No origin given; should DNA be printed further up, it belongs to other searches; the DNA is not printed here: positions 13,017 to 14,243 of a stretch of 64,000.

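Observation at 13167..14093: Single ORF fusing an intact RNase HI domain to MoaC, directly downstream of moaA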

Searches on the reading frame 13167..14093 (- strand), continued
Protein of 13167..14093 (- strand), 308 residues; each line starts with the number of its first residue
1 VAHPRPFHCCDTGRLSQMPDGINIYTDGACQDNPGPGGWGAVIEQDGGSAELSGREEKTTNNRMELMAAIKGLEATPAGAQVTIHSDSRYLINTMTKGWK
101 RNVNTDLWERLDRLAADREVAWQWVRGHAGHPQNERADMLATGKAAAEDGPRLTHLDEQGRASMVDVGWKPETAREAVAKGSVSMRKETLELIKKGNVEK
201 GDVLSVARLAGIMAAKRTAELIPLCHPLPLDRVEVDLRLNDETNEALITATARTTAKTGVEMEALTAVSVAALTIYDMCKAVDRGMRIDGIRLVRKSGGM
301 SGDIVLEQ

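Call 42: find_encoding_contigs(protein=P0002, flank=10000, max_places=3)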
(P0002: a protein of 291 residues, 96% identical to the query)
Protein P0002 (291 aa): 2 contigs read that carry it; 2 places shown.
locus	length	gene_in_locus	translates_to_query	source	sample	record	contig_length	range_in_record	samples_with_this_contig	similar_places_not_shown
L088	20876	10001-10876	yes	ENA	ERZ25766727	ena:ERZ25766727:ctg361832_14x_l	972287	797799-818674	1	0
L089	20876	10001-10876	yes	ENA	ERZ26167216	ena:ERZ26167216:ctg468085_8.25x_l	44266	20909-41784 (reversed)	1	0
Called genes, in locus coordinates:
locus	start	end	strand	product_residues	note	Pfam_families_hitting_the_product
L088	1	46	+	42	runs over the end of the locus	PF00560:LRR_1 (faint)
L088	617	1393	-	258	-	PF01975:SurE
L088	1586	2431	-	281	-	PF02569:Pantoate_ligase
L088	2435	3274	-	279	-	PF02548:Pantoate_transf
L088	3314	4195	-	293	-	PF03807:F420_oxidored, PF10727:Rossmann-like, PF10728:DUF2520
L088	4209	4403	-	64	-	-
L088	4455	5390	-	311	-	PF03576:Peptidase_S58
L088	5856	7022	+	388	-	PF01950:FBPase_3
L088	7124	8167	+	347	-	PF00274:Glycolytic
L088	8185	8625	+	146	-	PF01725:Ham1p_like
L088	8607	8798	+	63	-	PF01725:Ham1p_like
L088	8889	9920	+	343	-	PF04055:Radical_SAM, PF06463:Mob_synth_C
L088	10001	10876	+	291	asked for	PF00075:RNase_H, PF13456:RVT_3 (weak), PF01967:MoaC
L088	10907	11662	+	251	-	PF00753:Lactamase_B, PF19583:ODP (weak)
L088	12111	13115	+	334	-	PF04471:Mrr_cat, PF22722:NA-iREase1, PF01396:Zn_ribbon_Top1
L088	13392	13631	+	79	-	PF09527:ATPase_gene1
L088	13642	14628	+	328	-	PF00119:ATP-synt_A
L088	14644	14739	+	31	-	-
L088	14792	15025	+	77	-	PF00137:ATP-synt_C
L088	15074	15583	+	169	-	PF00430:ATP-synt_B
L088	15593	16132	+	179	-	PF00213:OSCP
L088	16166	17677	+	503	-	PF02874:ATP-synt_ab_N, PF00006:ATP-synt_ab, PF00306:ATP-synt_ab_C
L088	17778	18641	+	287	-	PF00231:ATP-synt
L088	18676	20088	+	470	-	PF02874:ATP-synt_ab_N, PF00006:ATP-synt_ab, PF22919:ATP-synt_VA_C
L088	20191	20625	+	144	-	PF02823:ATP-synt_DE_N, PF00401:ATP-synt_DE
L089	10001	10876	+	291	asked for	PF00075:RNase_H, PF13456:RVT_3 (weak), PF01967:MoaC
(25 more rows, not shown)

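Call 43: find_encoding_contigs(protein=P0001, flank=3000, max_places=2)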
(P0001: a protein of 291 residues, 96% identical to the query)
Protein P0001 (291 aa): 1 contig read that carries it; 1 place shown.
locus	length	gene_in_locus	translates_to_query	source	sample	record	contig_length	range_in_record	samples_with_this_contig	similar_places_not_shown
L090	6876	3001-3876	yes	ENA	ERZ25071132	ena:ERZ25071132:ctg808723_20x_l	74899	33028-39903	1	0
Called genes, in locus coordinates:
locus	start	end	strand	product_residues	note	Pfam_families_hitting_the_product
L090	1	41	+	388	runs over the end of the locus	PF01950:FBPase_3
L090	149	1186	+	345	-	PF00274:Glycolytic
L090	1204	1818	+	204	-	PF01725:Ham1p_like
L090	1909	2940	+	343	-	PF04055:Radical_SAM, PF06463:Mob_synth_C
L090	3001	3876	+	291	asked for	PF00075:RNase_H, PF13456:RVT_3 (weak), PF01967:MoaC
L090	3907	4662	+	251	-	PF00753:Lactamase_B, PF19583:ODP (weak)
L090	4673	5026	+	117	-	PF07927:HicA_toxin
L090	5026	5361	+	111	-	PF05534:HicB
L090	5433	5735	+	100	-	PF14338:Mrr_N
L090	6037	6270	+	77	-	-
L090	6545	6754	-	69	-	-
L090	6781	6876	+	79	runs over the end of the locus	PF09527:ATPase_gene1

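Call 46: find_homologous_proteins(query=P0129, max_evalue=1e-20)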
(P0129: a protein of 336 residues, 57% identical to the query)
Query P0129 (336 aa): 6688 proteins with E <= 1e-20 among 8000 candidates; the best 120 are listed.
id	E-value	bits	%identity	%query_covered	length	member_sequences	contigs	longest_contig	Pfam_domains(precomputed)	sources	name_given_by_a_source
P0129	6.4e-220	747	100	100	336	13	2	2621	PF00075.31,PF01967.28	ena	-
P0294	5.1e-197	672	88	100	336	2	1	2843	PF00075.31,PF01967.28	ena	-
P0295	9.8e-196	667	87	100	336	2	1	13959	PF00075.31,PF01967.28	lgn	-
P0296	2.4e-193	660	87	100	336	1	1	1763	PF00075.31,PF01967.28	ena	-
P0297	2.5e-176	604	80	100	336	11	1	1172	PF00075.31,PF01967.28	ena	-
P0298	5.9e-174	596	80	100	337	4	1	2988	PF00075.31,PF01967.28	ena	-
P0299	7.4e-160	550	73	100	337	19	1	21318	PF00075.31,PF01967.28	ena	-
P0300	3.0e-157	541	71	100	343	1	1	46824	PF00075.31,PF01967.28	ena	-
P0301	1.8e-153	529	70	100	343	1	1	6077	PF00075.31,PF01967.28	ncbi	-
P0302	4.8e-153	527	70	100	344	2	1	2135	PF00075.31,PF01967.28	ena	-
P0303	6.2e-153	527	71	100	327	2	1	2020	PF00075.31,PF01967.28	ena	-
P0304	1.6e-152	525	69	100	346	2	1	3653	PF00075.31,PF01967.28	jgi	jgi:cyclic pyranopterin phosphate synthase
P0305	6.1e-152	524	70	100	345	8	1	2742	PF00075.31,PF01967.28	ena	-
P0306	6.9e-151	520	69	100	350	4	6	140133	PF00075.31,PF01967.28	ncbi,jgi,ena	jgi:cyclic pyranopterin phosphate synthase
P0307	7.8e-151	520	70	100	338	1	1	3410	PF00075.31,PF01967.28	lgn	-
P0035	9.0e-92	326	43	100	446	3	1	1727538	PF13456.13,PF00075.31,PF01967.28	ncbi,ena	-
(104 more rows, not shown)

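Call 55: find_encoding_contigs(protein=P0154, flank=5000, max_places=3)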
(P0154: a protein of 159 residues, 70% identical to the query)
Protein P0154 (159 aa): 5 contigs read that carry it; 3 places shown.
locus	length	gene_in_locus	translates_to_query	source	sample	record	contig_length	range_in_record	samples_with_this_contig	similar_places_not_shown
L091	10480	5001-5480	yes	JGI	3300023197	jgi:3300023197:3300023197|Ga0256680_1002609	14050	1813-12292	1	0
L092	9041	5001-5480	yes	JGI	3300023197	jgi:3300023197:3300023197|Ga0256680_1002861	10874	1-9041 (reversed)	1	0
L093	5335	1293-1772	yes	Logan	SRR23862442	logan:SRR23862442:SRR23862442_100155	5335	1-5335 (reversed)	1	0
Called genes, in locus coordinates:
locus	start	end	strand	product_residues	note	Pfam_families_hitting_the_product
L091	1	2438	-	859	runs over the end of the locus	PF00403:HMA, PF00122:E1-E2_ATPase, PF00702:Hydrolase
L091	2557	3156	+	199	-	PF00117:GATase, PF07722:Peptidase_C26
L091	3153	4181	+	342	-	PF02885:Glycos_trans_3N, PF00591:Glycos_transf_3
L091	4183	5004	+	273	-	PF00218:IGPS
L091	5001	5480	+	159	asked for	PF01967:MoaC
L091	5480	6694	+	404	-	PF03453:MoeA_N, PF00994:MoCF_biosynth, PF03454:MoeA_C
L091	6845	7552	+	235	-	PF01726:LexA_DNA_bind, PF12802:MarR_2 (faint), PF00717:Peptidase_S24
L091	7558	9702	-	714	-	PF13567:DUF4131, PF03772:Competence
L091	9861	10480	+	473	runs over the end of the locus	PF00749:tRNA-synt_1c, PF19269:Anticodon_2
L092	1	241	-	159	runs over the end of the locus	PF00702:Hydrolase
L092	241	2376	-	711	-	PF00403:HMA, PF00122:E1-E2_ATPase, PF00702:Hydrolase (faint)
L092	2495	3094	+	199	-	PF00117:GATase, PF07722:Peptidase_C26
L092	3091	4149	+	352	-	PF02885:Glycos_trans_3N, PF00591:Glycos_transf_3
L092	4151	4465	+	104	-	PF00218:IGPS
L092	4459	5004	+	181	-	PF00218:IGPS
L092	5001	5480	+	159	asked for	PF01967:MoaC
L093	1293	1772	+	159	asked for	PF01967:MoaC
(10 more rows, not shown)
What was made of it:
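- Tried and rejected: Nearest stand-alone MoaC (P0154, 70% identity) lies in an unrelated trpGDC-moaC-moeA context, so it says nothing about the ancestral state (call 55).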

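Call 56: find_encoding_contigs(protein=P0142, flank=5000, max_places=3)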
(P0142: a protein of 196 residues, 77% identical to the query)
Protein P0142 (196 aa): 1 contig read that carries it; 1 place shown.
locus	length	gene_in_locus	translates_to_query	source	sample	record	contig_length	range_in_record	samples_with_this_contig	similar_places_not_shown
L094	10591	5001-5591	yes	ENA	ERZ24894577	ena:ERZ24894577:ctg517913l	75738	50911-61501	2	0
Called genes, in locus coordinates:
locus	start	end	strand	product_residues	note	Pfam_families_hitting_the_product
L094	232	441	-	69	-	PF15919:HicB_lk_antitox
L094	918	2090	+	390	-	PF01950:FBPase_3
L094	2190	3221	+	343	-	PF00274:Glycolytic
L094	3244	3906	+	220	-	PF01725:Ham1p_like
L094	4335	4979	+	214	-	PF04055:Radical_SAM, PF06463:Mob_synth_C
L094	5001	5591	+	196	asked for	PF00075:RNase_H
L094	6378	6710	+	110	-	-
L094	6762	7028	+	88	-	PF09527:ATPase_gene1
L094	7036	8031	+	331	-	PF00119:ATP-synt_A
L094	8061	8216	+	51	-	-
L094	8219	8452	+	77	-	PF00137:ATP-synt_C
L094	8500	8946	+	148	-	PF00430:ATP-synt_B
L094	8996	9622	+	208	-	PF00213:OSCP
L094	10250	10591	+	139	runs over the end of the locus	PF00006:ATP-synt_ab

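Call 60: find_encoding_contigs(protein=P0306, flank=8000, max_places=2)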
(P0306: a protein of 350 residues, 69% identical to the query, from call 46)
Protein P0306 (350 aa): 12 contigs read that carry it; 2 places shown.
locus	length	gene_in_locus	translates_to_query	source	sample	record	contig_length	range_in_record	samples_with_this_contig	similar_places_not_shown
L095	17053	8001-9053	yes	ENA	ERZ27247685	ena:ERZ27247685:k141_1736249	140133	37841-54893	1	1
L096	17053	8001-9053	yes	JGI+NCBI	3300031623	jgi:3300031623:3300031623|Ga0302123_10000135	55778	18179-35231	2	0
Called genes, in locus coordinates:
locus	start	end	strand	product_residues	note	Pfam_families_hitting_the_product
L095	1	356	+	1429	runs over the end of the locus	PF02366:PMT (weak), PF13231:PMT_2, PF10060:DUF2298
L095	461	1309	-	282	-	PF00800:PDT, PF01842:ACT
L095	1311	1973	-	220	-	PF02254:TrkA_N, PF13241:NAD_binding_7 (weak), PF02080:TrkA_C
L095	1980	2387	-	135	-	PF02254:TrkA_N, PF13241:NAD_binding_7 (weak)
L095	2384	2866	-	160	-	PF00582:Usp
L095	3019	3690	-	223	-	PF02254:TrkA_N, PF02080:TrkA_C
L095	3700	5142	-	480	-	PF02386:TrkH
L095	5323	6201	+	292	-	PF02219:MTHFR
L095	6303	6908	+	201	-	PF01725:Ham1p_like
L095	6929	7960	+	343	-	PF04055:Radical_SAM, PF06463:Mob_synth_C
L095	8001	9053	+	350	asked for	PF00075:RNase_H, PF01967:MoaC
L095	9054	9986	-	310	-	PF00089:Trypsin, PF13365:Trypsin_2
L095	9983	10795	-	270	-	PF00551:Formyl_trans_N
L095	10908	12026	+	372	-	PF00890:FAD_binding_2 (weak), PF01266:DAO, PF01494:FAD_binding_3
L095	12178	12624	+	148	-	PF01220:DHquinase_II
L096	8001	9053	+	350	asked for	PF00075:RNase_H, PF01967:MoaC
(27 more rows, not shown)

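Call 61: find_encoding_contigs(protein=P0035, flank=6000, max_places=1)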
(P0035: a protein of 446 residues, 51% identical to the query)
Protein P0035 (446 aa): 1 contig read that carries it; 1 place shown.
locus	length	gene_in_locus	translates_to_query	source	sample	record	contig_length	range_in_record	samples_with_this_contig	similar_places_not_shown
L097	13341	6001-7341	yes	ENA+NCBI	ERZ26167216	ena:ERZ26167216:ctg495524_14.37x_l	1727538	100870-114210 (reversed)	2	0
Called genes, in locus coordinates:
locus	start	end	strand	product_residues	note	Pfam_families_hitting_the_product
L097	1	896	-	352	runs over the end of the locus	PF02912:Phe_tRNA-synt_N, PF01409:tRNA-synt_2d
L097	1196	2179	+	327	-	-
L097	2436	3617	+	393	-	PF01950:FBPase_3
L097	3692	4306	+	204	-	PF01725:Ham1p_like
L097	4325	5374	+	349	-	-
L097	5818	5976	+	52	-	-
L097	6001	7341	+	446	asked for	PF00075:RNase_H, PF13456:RVT_3 (weak), PF01967:MoaC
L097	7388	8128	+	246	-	PF00753:Lactamase_B, PF19583:ODP, PF23023:Anti-Pycsar_Apyc1 (faint), PF12706:Lactamase_B_2 (weak)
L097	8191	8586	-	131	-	-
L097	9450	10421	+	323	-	PF20030:bpMoxR, PF07726:AAA_3, PF07728:AAA_5, PF00004:AAA, PF17863:AAA_lid_2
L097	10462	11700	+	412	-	PF01882:DUF58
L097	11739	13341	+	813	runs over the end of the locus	PF01841:Transglut_core, PF13559:DUF4129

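Call 65: fold_search(model_id=the predicted structure, library=pdb)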
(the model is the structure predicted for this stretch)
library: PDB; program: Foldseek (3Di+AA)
matches with E <= 10: 1203; with E <= 0.001: 424
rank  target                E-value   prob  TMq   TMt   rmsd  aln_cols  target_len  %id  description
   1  4pyd_C                5.2e-21  1.00  0.51  0.95   1.5       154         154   60  MoaC in complex with cPMP crystallized in space group P212121 (released 2015-04-29)
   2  2ide_C                9.6e-20  1.00  0.49  0.95   1.2       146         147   55  Crystal Structure of the molybdenum cofactor biosynthesis protein C (TTHA1789) from Thermus Theromophilus HB8 (released 2007-09-25)
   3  2ide_B                1.3e-19  1.00  0.49  0.95   1.3       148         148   55  Crystal Structure of the molybdenum cofactor biosynthesis protein C (TTHA1789) from Thermus Theromophilus HB8 (released 2007-09-25)
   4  4pyd_D                1.5e-19  1.00  0.50  0.95   1.2       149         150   58  MoaC in complex with cPMP crystallized in space group P212121 (released 2015-04-29)
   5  3jqm_E                2.5e-19  1.00  0.49  0.94   1.3       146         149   55  Binding of 5'-GTP to molybdenum cofactor biosynthesis protein MoaC from Thermus theromophilus HB8 (released 2010-06-30)
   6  2ide_F                4.0e-19  1.00  0.48  0.94   1.3       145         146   55  Crystal Structure of the molybdenum cofactor biosynthesis protein C (TTHA1789) from Thermus Theromophilus HB8 (released 2007-09-25)
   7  3jqj_B                4.2e-19  1.00  0.50  0.95   1.4       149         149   56  Crystal structure of the molybdenum cofactor biosynthesis protein C (TTHA1789) from Thermus Theromophilus HB8 (released 2010-06-30)
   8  2ide_I                5.4e-19  1.00  0.49  0.95   1.3       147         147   55  Crystal Structure of the molybdenum cofactor biosynthesis protein C (TTHA1789) from Thermus Theromophilus HB8 (released 2007-09-25)
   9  2ide_A                6.4e-19  1.00  0.49  0.94   1.3       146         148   55  Crystal Structure of the molybdenum cofactor biosynthesis protein C (TTHA1789) from Thermus Theromophilus HB8 (released 2007-09-25)
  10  1ekr                  9.7e-19  1.00  0.48  0.96   1.2       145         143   60  MOAC PROTEIN FROM E. COLI (released 2000-09-20)
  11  3jqj_H                1.2e-18  1.00  0.49  0.95   1.4       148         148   55  Crystal structure of the molybdenum cofactor biosynthesis protein C (TTHA1789) from Thermus Theromophilus HB8 (released 2010-06-30)
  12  4pyd_A                1.7e-18  1.00  0.47  0.95   1.3       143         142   58  MoaC in complex with cPMP crystallized in space group P212121 (released 2015-04-29)
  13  2eey                  2.2e-18  1.00  0.51  0.90   2.1       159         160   52  Structure of GK0241 protein from Geobacillus kaustophilus (released 2008-03-11)
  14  4fdf_B                2.8e-18  1.00  0.45  0.93   0.9       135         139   56  Structural insights into putative molybdenum cofactor biosynthesis protein C (MoaC2) from Mycobacterium tuberculosis H (released 2013-04-10)
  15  3jqk                  7.8e-18  1.00  0.48  0.95   1.2       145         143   54  Crystal structure of the molybdenum cofactor biosynthesis protein C (TTHA1789) from Thermus Theromophilus HB8 (H32 FORM) (released 2010-06-30)
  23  4pyd_B                1.1e-16  1.00  0.45  0.92   1.5       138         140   60  MoaC in complex with cPMP crystallized in space group P212121 (released 2015-04-29)
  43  4pyd_E                5.6e-16  1.00  0.44  0.94   1.4       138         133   59  MoaC in complex with cPMP crystallized in space group P212121 (released 2015-04-29)
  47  4pyd_F                7.9e-16  1.00  0.40  0.93   2.1       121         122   60  MoaC in complex with cPMP crystallized in space group P212121 (released 2015-04-29)
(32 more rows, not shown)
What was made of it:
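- On MoaC (cPMP synthase): Foldseek gives TM 0.95 and rmsd 1.2-1.5 A to 4pyd, 2ide and 1ekr (call 65).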

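Call 67: predict_structure(alignment_id=A5)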
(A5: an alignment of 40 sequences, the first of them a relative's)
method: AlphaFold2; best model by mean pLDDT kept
length: 350 residues; sequences in the alignment: 40
mean_pLDDT: 83.1   pTM: 0.46
mean pLDDT of the five models: 83.1, 83.1, 82.4, 77.0, 75.6
residues with pLDDT >= 90: 210; 70-90: 75; 50-70: 20; < 50: 45
segments of 3 or more residues with pLDDT < 50: 152-193
pLDDT, mean of each block of 10 residues (from residue 1): 95 94 94 93 95 96 95 94 92 96 84 95 94 90 81 39 35 37 37 53 64 70 97 95 92 95 84 93 97 91 92 97 92 91 72
secondary structure, 60 per line:
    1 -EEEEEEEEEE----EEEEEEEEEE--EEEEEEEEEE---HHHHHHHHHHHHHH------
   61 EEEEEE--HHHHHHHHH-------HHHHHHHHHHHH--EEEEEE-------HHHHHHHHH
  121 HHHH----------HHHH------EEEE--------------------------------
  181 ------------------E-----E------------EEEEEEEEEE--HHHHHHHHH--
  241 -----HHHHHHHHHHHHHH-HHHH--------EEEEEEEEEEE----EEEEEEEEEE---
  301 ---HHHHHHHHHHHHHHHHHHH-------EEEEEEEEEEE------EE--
elements in order: E2-11 E16-25 E28-37 H41-54 E61-66 H69-77 H85-96 E99-104 H112-124 H135-138 E145-148 E218-227 H230-238 H246-259 H261-264 E273-283 E288-297 H304-322 E330-340
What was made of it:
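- It is still predicted to fold, with pLDDT 92-96 (call 67).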

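Call 68: find_encoding_contigs(protein=P0299, flank=3000, max_places=1)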
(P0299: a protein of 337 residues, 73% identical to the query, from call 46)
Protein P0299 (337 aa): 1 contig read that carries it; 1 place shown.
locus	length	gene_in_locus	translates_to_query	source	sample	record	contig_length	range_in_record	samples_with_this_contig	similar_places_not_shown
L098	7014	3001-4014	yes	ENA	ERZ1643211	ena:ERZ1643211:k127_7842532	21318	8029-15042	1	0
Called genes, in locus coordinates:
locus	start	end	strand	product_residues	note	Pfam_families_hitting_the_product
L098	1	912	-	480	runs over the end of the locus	PF02386:TrkH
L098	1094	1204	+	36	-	-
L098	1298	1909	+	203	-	PF01725:Ham1p_like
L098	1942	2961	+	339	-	PF04055:Radical_SAM, PF06463:Mob_synth_C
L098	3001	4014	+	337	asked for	PF00075:RNase_H, PF01967:MoaC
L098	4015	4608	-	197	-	PF00089:Trypsin, PF13365:Trypsin_2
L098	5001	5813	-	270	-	PF00551:Formyl_trans_N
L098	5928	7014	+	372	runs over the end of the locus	PF00890:FAD_binding_2 (weak), PF01266:DAO, PF01494:FAD_binding_3, PF07992:Pyr_redox_2 (faint)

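Call 69: find_encoding_contigs(protein=P0300, flank=3000, max_places=1)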
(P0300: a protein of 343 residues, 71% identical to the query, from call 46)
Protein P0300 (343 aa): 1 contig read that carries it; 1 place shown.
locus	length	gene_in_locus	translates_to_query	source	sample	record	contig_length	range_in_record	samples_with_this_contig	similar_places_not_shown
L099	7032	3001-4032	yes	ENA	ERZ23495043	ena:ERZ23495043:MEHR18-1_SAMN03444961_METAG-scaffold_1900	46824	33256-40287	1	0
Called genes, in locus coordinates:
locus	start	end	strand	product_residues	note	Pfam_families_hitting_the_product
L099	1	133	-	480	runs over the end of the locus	PF02386:TrkH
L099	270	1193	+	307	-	PF02219:MTHFR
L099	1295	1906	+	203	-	PF01725:Ham1p_like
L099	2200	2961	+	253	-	PF04055:Radical_SAM, PF06463:Mob_synth_C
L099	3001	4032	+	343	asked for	PF00075:RNase_H, PF01967:MoaC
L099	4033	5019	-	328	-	-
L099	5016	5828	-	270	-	PF00551:Formyl_trans_N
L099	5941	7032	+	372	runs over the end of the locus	PF00890:FAD_binding_2 (weak), PF01266:DAO, PF01494:FAD_binding_3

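Call 74: find_homologous_proteins(query=P0140, max_evalue=1e-20)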
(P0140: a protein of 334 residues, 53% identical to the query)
Query P0140 (334 aa): 3928 proteins with E <= 1e-20 among 8000 candidates; the best 120 are listed.
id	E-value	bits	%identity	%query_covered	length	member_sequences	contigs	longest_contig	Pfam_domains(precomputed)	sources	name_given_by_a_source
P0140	3.6e-218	741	100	100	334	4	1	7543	PF13456.13,PF00075.31,PF01967.28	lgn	-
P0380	1.7e-84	302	49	94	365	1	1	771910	PF00075.31,PF01967.28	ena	-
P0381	7.6e-84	300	49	94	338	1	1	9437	PF13456.13,PF00075.31,PF01967.28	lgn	-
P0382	6.7e-83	297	47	93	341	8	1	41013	PF00075.31,PF01967.28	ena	-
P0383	1.3e-82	296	48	92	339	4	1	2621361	PF00075.31,PF01967.28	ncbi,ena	-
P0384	3.4e-82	294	47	96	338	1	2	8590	PF00075.31,PF01967.28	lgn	-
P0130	6.2e-82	294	48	92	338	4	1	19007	PF00075.31,PF01967.28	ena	-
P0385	7.9e-82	293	50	93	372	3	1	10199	PF00075.31,PF01967.28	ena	-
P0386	9.5e-82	293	48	94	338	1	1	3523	PF00075.31,PF01967.28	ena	-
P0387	2.4e-81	292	47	94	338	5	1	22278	PF00075.31,PF01967.28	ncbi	-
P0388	2.7e-80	288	47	94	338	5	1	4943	PF00075.31,PF01967.28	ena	-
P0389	8.7e-80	287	48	93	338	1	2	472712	PF00075.31,PF01967.28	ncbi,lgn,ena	-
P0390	2.4e-79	285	47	93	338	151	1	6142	PF00075.31,PF01967.28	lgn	-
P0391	4.5e-79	284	45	93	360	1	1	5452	PF00075.31,PF01967.28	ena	-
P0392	4.6e-79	284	44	95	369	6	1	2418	PF00075.31,PF01967.28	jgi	jgi:ribonuclease HI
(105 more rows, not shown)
